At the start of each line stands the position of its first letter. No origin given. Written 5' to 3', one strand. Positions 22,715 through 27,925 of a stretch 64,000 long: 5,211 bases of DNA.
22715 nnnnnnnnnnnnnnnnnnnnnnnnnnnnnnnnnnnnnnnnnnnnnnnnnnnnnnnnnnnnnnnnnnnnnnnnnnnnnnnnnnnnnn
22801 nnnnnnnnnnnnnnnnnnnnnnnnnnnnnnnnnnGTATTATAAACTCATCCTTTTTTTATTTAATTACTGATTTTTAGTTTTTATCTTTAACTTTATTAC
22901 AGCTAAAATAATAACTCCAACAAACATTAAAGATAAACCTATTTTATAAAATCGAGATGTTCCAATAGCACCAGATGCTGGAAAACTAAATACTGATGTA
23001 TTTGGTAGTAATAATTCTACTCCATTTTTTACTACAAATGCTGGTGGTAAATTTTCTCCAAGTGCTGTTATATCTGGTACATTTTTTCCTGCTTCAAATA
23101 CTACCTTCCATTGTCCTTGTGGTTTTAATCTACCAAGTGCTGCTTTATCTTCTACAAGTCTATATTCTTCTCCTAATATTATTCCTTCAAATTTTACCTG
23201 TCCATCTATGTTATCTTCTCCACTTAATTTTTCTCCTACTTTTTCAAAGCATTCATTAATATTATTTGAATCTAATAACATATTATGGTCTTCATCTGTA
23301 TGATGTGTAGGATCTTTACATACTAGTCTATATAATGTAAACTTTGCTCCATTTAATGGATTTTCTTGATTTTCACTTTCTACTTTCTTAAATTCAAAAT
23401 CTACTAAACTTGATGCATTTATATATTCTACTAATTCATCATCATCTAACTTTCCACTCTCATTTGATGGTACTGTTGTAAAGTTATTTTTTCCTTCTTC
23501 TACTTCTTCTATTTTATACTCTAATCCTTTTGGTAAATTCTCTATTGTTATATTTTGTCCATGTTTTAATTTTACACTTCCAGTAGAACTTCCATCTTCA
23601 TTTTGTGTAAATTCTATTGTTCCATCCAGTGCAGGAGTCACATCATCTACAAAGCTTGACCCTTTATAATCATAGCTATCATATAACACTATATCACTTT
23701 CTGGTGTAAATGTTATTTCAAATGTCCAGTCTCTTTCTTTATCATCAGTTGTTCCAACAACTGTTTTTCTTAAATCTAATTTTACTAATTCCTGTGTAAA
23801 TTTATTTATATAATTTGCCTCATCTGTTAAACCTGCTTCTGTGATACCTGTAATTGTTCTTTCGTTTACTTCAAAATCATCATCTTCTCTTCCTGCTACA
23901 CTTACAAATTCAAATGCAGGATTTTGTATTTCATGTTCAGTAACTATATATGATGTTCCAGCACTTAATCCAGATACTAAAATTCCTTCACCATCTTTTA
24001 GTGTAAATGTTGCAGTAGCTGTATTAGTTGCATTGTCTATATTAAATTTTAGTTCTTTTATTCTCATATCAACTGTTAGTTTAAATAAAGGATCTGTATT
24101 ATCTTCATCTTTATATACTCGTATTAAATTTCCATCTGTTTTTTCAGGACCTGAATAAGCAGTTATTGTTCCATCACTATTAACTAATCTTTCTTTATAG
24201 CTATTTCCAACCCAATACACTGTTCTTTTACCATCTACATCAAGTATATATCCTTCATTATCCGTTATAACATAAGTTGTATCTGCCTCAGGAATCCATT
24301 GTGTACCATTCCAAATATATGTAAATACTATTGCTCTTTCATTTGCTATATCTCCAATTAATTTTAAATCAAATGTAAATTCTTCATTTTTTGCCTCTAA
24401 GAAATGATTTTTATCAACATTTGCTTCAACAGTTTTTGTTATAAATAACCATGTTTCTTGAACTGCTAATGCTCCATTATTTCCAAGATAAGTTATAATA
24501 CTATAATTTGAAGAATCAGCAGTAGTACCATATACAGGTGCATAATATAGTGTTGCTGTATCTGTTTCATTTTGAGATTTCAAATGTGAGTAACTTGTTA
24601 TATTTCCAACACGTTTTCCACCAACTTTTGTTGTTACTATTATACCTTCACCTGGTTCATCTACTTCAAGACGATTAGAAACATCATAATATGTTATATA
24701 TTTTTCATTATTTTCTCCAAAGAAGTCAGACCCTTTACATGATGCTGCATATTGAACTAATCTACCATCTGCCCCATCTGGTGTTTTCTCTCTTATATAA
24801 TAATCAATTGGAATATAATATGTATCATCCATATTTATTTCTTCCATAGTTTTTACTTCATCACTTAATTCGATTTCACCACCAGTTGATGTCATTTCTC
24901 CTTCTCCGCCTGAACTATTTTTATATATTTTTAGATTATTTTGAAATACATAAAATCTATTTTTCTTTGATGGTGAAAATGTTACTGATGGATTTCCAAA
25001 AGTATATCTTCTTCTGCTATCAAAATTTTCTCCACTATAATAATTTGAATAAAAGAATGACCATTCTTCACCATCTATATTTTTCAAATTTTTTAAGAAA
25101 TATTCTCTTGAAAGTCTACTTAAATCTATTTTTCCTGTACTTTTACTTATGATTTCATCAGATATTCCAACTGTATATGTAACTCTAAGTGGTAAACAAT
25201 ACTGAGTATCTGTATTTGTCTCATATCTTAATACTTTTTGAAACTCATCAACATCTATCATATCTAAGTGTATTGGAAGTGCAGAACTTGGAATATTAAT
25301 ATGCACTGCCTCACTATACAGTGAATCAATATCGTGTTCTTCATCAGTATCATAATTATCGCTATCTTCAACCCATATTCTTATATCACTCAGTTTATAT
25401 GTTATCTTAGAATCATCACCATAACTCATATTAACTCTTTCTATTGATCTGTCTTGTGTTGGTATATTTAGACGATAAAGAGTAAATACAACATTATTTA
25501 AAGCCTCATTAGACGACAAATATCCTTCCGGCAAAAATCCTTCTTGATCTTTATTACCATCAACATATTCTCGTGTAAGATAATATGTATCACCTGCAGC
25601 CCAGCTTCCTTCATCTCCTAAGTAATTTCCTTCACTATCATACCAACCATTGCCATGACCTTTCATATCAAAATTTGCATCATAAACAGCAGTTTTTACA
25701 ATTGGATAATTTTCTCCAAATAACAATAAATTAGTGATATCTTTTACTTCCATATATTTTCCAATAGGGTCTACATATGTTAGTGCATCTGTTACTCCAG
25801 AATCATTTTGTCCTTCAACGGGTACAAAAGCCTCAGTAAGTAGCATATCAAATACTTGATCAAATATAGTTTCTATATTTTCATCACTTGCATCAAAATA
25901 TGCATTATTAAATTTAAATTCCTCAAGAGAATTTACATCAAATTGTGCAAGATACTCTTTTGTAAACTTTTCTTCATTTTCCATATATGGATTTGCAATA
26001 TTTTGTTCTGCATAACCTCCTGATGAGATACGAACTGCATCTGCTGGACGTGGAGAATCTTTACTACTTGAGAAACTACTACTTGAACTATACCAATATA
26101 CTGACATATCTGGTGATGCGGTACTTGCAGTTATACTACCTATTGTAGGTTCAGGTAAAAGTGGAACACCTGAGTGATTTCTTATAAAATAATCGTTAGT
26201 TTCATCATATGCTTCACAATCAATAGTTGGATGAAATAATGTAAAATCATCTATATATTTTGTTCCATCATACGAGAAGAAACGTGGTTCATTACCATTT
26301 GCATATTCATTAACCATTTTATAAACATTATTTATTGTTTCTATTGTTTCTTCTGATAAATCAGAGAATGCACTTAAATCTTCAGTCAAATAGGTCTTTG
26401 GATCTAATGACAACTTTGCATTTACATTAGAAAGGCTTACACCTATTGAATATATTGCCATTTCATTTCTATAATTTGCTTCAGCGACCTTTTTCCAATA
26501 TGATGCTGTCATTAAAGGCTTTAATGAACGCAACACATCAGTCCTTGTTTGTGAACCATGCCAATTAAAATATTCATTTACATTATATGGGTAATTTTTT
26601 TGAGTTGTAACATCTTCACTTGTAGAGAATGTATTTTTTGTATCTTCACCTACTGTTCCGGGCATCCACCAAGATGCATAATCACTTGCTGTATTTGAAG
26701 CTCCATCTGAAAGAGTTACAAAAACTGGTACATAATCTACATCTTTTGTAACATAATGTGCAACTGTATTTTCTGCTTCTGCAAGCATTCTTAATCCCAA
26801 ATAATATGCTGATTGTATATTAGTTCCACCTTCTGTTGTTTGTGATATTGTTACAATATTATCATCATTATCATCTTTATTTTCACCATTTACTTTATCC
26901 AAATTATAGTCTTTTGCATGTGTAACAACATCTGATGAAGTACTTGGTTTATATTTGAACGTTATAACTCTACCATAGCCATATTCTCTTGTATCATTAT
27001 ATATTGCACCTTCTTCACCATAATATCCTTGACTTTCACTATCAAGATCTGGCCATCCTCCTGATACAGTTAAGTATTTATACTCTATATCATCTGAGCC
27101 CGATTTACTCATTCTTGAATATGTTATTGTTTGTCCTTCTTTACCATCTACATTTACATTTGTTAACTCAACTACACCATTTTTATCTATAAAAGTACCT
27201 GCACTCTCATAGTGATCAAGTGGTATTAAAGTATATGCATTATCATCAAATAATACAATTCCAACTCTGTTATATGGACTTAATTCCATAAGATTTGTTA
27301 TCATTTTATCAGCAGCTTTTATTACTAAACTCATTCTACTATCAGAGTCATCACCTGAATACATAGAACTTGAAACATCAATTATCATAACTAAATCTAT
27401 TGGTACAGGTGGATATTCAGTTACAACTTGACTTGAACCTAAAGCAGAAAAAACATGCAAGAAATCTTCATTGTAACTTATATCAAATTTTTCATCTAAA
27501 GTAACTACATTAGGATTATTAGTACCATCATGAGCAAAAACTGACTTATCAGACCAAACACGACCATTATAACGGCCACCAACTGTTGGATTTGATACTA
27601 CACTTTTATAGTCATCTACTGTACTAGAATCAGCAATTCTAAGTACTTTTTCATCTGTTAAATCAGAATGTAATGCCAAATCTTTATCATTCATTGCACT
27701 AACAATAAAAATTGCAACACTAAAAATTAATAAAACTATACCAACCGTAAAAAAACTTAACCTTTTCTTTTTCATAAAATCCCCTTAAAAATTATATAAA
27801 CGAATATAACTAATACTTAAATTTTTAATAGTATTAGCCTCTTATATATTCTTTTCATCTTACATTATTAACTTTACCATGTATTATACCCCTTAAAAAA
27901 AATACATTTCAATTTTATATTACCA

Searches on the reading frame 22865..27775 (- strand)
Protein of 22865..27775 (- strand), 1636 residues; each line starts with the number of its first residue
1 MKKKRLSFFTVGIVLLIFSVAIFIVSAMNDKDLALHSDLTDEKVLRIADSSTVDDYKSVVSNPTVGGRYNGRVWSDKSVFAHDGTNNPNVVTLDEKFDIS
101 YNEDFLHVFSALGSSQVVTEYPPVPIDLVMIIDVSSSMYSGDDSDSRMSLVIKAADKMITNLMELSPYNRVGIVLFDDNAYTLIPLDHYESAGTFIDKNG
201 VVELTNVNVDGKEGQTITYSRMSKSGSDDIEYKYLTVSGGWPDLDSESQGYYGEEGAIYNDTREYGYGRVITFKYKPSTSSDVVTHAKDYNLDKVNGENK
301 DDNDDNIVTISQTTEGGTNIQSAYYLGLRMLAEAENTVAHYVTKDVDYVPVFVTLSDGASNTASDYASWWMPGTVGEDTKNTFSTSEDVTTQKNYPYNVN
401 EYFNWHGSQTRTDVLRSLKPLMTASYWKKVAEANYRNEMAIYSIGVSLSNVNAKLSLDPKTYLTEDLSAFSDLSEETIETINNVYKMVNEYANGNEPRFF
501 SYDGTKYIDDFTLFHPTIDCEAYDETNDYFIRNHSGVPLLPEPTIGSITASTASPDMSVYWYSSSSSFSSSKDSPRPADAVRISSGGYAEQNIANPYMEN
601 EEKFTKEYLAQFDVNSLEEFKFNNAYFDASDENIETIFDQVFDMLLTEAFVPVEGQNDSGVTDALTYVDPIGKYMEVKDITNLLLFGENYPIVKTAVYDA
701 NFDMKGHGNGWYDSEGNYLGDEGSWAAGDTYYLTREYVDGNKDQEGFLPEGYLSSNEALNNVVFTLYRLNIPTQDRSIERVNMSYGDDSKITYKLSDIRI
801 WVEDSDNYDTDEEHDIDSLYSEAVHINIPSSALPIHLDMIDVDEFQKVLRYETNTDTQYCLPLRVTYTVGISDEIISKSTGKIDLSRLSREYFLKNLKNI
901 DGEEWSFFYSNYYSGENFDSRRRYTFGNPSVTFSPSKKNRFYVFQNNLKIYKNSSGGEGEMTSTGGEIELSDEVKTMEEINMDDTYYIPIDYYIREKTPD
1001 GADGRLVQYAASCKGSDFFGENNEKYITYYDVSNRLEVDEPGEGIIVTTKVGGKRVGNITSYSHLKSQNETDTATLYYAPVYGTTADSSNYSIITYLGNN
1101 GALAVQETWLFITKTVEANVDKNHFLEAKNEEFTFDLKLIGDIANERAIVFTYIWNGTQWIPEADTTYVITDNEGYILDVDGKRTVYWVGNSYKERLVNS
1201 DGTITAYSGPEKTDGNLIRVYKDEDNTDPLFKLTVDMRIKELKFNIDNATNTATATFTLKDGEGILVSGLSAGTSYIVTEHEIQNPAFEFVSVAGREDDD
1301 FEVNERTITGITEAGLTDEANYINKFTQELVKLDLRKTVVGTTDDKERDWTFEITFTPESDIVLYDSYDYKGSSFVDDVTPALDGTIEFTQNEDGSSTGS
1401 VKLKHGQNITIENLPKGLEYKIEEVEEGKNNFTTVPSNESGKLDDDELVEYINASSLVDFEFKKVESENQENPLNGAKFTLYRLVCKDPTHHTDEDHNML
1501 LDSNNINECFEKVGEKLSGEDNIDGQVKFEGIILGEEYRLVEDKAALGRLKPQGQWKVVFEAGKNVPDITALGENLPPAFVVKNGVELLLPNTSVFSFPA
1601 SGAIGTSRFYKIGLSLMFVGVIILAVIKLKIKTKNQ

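Call 7: search_protein_families(library=pfam, proteins=[window:22865-27775:-])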
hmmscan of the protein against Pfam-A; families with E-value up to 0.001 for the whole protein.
window:22865-27775:- (1636 aa): 4 families
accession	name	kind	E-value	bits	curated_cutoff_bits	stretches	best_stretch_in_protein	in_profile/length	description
PF24547.1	DUF7601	-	3.7e-24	86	27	2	1332-1453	2-114/116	Domain of unknown function (DUF7601)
PF17802.7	SpaA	-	1.1e-13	51.6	23.1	1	1460-1570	3-86/91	Prealbumin-like fold domain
PF13519.12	VWA_2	-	1.3e-09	39.1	27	1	128-191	1-58/107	von Willebrand factor type A domain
PF00092.34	VWA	-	3.9e-06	27.7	23.8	1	127-196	1-65/174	von Willebrand factor type A domain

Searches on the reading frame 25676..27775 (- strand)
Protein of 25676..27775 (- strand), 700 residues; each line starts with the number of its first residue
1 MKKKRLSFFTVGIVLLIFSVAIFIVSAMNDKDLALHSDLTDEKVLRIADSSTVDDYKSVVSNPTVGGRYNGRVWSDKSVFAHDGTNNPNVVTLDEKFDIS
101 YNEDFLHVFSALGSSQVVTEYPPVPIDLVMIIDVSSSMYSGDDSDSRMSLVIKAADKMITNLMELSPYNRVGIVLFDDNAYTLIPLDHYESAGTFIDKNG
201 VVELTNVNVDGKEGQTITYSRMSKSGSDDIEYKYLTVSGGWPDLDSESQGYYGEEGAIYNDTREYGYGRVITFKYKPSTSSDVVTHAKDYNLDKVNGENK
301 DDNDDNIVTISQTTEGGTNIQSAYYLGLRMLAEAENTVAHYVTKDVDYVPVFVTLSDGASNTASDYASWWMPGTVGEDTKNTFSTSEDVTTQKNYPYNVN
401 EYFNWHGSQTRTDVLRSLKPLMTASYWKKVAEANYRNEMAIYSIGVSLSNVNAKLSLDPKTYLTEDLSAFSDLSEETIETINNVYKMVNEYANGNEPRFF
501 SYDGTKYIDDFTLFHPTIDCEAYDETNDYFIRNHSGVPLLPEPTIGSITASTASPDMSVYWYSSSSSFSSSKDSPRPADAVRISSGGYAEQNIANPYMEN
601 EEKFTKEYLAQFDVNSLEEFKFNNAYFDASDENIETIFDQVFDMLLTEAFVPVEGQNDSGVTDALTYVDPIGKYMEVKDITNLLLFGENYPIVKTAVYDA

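Call 68: search_protein_families(library=pfam, proteins=[window:25676-27775:-], max_evalue=1)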
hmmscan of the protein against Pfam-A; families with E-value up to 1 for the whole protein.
window:25676-27775:- (700 aa): 4 families
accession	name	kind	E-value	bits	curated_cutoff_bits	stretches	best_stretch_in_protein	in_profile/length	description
PF13519.12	VWA_2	-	2.1e-10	41.6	27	1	128-192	1-59/107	von Willebrand factor type A domain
PF00092.34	VWA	-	8.5e-07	29.8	23.8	1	127-196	1-65/174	von Willebrand factor type A domain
PF04056.20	Ssl1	-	0.014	15.7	27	1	131-179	1-49/193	Ssl1-like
PF01882.25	DUF58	-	0.1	12.2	23.4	1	128-187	38-95/216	Protein of unknown function DUF58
